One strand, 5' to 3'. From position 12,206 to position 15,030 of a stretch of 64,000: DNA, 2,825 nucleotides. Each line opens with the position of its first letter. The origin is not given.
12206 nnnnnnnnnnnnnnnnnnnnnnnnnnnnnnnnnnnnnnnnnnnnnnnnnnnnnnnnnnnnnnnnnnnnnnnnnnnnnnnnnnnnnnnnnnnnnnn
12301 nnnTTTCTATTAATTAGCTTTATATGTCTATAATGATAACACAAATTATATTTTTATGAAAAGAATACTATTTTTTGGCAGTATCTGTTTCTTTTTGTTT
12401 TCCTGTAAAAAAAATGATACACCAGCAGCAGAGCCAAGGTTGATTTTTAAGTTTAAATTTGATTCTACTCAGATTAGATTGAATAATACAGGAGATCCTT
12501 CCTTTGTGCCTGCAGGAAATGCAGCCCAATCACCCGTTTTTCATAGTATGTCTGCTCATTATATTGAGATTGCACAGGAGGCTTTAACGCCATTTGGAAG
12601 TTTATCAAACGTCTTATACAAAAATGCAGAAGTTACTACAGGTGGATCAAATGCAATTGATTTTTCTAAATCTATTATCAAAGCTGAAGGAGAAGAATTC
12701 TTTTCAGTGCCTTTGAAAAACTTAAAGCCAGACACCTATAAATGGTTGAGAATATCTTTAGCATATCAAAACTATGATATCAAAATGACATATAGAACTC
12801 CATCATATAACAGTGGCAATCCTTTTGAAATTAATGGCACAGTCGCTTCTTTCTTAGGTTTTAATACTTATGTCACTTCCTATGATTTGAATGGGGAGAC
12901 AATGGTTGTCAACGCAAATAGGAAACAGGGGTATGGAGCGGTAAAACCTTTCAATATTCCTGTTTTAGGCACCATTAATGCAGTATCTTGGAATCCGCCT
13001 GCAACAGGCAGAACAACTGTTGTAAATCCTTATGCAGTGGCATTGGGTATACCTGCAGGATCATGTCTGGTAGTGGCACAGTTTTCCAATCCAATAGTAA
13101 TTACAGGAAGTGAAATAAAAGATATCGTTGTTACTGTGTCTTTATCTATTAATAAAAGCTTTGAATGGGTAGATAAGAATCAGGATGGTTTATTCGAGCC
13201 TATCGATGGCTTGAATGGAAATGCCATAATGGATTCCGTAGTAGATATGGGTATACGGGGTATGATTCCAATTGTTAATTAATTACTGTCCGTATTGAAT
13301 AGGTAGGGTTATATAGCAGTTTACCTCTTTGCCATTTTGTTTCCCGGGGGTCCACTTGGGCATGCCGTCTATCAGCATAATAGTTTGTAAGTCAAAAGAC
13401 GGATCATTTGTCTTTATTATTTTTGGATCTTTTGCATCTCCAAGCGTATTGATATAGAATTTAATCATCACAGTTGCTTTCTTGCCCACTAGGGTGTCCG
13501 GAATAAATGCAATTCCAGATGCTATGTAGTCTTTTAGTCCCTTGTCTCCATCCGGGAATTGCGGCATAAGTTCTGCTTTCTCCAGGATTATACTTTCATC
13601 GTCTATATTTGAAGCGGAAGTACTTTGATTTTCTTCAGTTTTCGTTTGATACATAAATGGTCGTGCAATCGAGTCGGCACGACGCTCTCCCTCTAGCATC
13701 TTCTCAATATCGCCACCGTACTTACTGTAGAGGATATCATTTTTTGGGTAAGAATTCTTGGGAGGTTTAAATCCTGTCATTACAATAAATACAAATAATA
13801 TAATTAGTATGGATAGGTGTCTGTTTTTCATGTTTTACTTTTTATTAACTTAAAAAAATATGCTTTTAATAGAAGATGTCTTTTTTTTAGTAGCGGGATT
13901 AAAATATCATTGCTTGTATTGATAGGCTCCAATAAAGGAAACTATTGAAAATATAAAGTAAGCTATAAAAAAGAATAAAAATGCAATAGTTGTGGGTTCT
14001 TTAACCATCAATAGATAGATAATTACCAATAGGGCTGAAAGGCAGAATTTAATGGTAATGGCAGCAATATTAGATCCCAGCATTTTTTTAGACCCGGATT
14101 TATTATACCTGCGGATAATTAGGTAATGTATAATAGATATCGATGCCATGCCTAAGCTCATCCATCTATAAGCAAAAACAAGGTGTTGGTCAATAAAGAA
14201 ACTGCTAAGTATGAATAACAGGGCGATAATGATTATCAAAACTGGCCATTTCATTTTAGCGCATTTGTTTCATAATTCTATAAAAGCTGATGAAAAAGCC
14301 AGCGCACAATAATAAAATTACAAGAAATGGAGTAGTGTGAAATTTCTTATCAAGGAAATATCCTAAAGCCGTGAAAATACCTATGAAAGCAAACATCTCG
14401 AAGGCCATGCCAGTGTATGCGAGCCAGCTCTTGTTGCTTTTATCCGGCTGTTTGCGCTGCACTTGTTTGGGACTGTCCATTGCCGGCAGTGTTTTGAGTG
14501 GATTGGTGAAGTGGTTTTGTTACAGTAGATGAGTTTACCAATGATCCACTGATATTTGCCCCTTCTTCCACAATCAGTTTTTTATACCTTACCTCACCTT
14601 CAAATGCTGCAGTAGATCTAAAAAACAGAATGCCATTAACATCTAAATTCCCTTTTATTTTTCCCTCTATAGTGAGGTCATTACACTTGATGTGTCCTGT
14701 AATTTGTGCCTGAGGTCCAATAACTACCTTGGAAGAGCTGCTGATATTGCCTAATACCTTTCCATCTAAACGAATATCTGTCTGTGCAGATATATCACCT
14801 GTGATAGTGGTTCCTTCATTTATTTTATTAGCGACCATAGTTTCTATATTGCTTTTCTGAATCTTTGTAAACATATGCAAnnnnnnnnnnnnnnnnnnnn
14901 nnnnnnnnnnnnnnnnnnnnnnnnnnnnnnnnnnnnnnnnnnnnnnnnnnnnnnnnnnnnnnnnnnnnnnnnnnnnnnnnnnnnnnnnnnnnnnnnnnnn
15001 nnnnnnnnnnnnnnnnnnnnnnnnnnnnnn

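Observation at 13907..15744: Catalytically degenerate LytM (M23) protein, bactofilin and two tiny membrane proteins packed into one operon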

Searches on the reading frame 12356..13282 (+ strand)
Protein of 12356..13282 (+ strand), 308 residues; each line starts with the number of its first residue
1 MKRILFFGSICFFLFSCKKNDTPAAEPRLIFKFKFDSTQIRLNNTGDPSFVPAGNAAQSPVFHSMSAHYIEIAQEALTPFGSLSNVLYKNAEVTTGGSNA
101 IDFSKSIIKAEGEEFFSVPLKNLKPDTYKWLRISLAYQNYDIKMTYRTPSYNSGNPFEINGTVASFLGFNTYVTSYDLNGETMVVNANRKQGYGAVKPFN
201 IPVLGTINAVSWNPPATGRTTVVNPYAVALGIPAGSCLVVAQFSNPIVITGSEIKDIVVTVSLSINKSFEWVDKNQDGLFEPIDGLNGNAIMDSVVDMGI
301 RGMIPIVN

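Call 3: search_protein_families(library=pfam, proteins=[window:12356-13282:+], max_evalue=0.1)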
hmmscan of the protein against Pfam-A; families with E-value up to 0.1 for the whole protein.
window:12356-13282:+ (308 aa): 0 families

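Call 4: search_protein_families(library=ncbifam, proteins=[window:12356-13282:+], max_evalue=0.1)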
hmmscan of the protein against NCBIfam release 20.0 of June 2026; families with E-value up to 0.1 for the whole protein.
window:12356-13282:+ (308 aa): 1 family
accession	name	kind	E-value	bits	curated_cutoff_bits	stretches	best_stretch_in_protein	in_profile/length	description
NF052634.1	Riean_0653_fam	subfamily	0.0029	18.5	57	0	1-25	1-25/176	Riean_0653 family protein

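Call 37: search_protein_families(library=pfam, proteins=[window:12356-13282:+], max_evalue=0.01)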
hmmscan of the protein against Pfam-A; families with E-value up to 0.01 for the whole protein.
window:12356-13282:+ (308 aa): 0 families

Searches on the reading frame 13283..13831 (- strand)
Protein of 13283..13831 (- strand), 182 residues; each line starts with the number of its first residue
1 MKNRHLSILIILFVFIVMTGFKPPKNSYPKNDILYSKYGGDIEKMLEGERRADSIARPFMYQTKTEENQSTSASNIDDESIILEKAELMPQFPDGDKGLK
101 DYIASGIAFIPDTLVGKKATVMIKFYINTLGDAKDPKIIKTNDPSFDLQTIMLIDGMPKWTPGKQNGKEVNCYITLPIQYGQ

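Call 3: search_protein_families(library=pfam, proteins=[window:13283-13831:-], max_evalue=0.1)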
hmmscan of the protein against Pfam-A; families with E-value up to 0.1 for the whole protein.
window:13283-13831:- (182 aa): 1 family
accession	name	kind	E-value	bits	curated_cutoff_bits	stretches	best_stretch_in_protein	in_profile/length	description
PF03544.19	TonB_C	-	1.3e-09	38.8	24.6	1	116-180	13-77/79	Gram-negative bacterial TonB protein C-terminal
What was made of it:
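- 13283..13831 (-): TonB_C-domain protein with an N-terminal hydrophobic segment. It is co-directional, 75 bp downstream, and a possible fifth gene of the transcription unit in this clade. Pfam PF03544 E 1.3e-9 (call 3).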

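Call 4: search_protein_families(library=ncbifam, proteins=[window:13283-13831:-], max_evalue=0.1)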
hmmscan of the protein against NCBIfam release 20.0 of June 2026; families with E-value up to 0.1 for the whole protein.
window:13283-13831:- (182 aa): 0 families

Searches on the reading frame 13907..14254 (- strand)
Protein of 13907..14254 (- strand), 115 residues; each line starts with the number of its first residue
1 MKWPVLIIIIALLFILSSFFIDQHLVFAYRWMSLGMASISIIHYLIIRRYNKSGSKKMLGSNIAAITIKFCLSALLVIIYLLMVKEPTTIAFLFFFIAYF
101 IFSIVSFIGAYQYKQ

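Call 3: search_protein_families(library=pfam, proteins=[window:13907-14254:-], max_evalue=0.1)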
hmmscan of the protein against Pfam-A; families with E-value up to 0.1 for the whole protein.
window:13907-14254:- (115 aa): 0 families

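Call 4: search_protein_families(library=ncbifam, proteins=[window:13907-14254:-], max_evalue=0.1)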
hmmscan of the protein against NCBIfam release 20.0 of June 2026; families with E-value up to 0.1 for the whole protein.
window:13907-14254:- (115 aa): 0 families

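Call 26: search_protein_families(library=pfam, alignment_id=A2, max_evalue=1)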
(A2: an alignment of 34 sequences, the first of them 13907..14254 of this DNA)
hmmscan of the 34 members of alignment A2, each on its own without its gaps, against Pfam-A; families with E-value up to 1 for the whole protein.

A. member 1, window:13907-14254:- (115 aa): 0 families

B. families by the number of members that match (of 34 scanned): 50 families (the first 25 are shown)
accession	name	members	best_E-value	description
PF03899.21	ATP-synt_I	4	0.0065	ATP synthase I chain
PF09843.14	DUF2070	4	0.1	Predicted membrane protein (DUF2070)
PF17647.6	DUF5518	3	0.0083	Family of unknown function (DUF5518)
PF06699.16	PIG-F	3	0.016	GPI biosynthesis protein family Pig-F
PF13567.11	DUF4131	3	0.022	Domain of unknown function (DUF4131)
PF11992.13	TgpA_N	3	0.12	TgpA N-terminal domain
PF18902.5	DUF5658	3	0.14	Domain of unknown function (DUF5658)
PF19665.4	DUF6168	2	2.9e-05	Family of unknown function (DUF6168)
PF17968.6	Tlr3_TMD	2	0.0062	Toll-like receptor 3 trans-membrane domain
PF07695.17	7TMR-DISM_7TM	2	0.019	7TM diverse intracellular signalling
PF18916.5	Lycopene_cyc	2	0.035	Lycopene cyclase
PF07907.16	YibE_F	2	0.093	YibE/F-like protein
PF19258.4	KxYKxGKxW_sig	2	0.28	KxYKxGKxW signal peptide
PF17555.7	TssN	2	0.58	Type VI secretion system, TssN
PF13789.11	DUF4181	2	0.73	Domain of unknown function (DUF4181)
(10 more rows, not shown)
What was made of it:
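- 13907..14254 (-): 115-aa four-helix membrane protein in the position of AtpI (the 'sI' slot between AtpZ and atpB). It belongs to an unannotated Bacteroidota family. PF03899 is weak in 4/34 members and PF19665 in 2/34 (call 26).
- On AtpI / ATP-synt_I (PF03899): Four of 34 family members hit weakly (best E 0.0065), and two of 34 hit DUF6168 (call 26).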

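Call 52: find_homologous_proteins(query=A2, max_evalue=0.001)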
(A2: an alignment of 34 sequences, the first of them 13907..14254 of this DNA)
Query A2 (34 sequences) (115 aa, profile of the alignment): 16 proteins with E <= 0.001 among 3293 candidates.
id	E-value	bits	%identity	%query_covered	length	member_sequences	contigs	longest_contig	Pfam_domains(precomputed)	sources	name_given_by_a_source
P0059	4.3e-29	119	42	98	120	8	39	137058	-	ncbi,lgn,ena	-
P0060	2.5e-25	107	-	-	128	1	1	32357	-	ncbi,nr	ncbi:MAG: hypothetical protein K9H84_03065 [Bacteroidales bacterium]|nr:hypothetical protein [Bacter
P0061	1.6e-24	104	-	-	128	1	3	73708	-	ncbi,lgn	ncbi:MAG: hypothetical protein ACOYO1_06815 [Bacteroidales bacterium]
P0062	9.2e-24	102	71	6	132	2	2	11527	-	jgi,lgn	-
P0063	2.4e-23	101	-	-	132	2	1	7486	-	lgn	-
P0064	6.1e-23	99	30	56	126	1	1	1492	-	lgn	-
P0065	6.1e-23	99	30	56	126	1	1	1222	-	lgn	-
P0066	2.0e-22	98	-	-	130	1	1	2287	-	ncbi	-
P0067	1.3e-17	82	-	-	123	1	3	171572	-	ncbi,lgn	-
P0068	1.4e-12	66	39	19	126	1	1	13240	-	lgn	-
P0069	5.7e-10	57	21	86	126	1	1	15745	-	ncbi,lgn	-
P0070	1.5e-9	56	26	57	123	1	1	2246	-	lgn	-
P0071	1.7e-7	49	29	81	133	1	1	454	-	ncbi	-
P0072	8.8e-6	44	35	35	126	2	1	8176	-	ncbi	-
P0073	2.5e-5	42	-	-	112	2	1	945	-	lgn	-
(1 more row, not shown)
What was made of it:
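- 13907..14254 (-): Database relatives are all 'hypothetical' (call 52).
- On AtpI / ATP-synt_I (PF03899): All database relatives are unannotated (call 52).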

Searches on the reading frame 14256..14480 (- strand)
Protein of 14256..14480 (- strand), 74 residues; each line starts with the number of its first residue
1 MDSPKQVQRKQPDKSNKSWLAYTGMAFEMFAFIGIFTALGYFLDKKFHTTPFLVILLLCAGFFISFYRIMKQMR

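Call 3: search_protein_families(library=pfam, proteins=[window:14256-14480:-], max_evalue=0.1)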
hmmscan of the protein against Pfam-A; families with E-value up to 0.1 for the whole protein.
window:14256-14480:- (74 aa): 5 families
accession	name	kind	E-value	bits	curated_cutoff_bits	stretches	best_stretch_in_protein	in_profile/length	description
PF09527.15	ATPase_gene1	-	2e-15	57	26.6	1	19-72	1-54/54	Putative F0F1-ATPase subunit Ca2+/Mg2+ transporter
PF24838.2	8xMP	-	0.0082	16.4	30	1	29-67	26-65/136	Octameric membrane protein family (8xMP)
PF11168.14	DUF2955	-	0.017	15.4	25.5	1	26-72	46-92/140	Protein of unknown function (DUF2955)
PF13314.11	DUF4083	-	0.04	14.3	25.4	1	53-73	9-29/57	Domain of unknown function (DUF4083)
PF20990.2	DUF2207_C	-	0.051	13.7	33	1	6-72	125-191/247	Predicted membrane protein (DUF2207) C-terminal domain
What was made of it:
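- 14256..14480 (-): AtpZ-family (PF09527, ATPase_gene1) two-TM protein. It overlaps the bactofilin 3' end by 41 nt. Pfam E 2e-15, 57 bits against cut-off 26.6 (call 3).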

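Call 4: search_protein_families(library=ncbifam, proteins=[window:14256-14480:-], max_evalue=0.1)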
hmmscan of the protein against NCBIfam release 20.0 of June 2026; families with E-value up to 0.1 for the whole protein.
window:14256-14480:- (74 aa): 2 families
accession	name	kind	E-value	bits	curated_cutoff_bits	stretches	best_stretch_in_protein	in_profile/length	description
TIGR03810.1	arg_ornith_anti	equivalog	0.022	13.5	591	1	6-68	57-116/468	arginine-ornithine antiporter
NF041560.1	T6SS_Burk_ExIF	subfamily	0.043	13.5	90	1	15-73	127-188/234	putative type VI secretion system effector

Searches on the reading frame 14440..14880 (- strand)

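Call 3: search_protein_families(library=pfam, proteins=[window:14440-14880:-], max_evalue=0.1)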
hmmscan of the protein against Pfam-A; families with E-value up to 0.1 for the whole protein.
window:14440-14880:- (146 aa): 1 family
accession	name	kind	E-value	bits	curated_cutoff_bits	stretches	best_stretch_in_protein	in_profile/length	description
PF04519.19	Bactofilin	-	8.7e-27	93.7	27.9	1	20-114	3-97/98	Polymer-forming cytoskeletal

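Call 4: search_protein_families(library=ncbifam, proteins=[window:14440-14880:-], max_evalue=0.1)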
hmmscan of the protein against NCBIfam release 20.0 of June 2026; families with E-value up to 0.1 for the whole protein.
window:14440-14880:- (146 aa): 0 families
